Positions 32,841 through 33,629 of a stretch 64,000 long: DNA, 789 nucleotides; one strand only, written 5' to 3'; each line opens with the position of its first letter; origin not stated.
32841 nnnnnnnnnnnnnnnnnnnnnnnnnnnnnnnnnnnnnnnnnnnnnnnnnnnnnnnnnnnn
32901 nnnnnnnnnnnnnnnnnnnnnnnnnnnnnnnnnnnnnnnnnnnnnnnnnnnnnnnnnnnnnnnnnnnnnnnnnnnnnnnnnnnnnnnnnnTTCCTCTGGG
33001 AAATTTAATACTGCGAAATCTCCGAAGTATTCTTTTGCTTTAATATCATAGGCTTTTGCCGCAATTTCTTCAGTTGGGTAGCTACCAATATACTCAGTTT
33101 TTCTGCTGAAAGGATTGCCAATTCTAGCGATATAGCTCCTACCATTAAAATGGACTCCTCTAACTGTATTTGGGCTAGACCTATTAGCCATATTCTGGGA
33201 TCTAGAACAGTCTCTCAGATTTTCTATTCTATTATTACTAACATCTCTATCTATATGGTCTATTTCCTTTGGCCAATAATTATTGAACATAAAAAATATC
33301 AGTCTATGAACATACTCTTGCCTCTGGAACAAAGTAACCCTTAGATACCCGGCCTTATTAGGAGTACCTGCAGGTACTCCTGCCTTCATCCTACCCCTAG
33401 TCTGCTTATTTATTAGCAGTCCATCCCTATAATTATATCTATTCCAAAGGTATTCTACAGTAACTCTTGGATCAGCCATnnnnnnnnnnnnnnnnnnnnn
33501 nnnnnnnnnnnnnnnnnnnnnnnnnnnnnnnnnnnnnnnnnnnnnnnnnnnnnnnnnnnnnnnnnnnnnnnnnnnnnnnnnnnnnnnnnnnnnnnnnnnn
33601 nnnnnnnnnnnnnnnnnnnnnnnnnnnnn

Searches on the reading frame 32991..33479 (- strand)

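Call 80: search_protein_families(library=pfam, proteins=[window:32991-33479:-], max_evalue=0.01)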
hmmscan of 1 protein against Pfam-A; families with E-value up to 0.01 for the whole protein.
window:32991-33479:- (163 aa): 1 family
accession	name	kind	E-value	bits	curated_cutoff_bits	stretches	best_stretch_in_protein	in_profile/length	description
PF13392.12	HNH_3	-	2.3e-14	53.2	24.8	1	56-98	2-46/46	HNH endonuclease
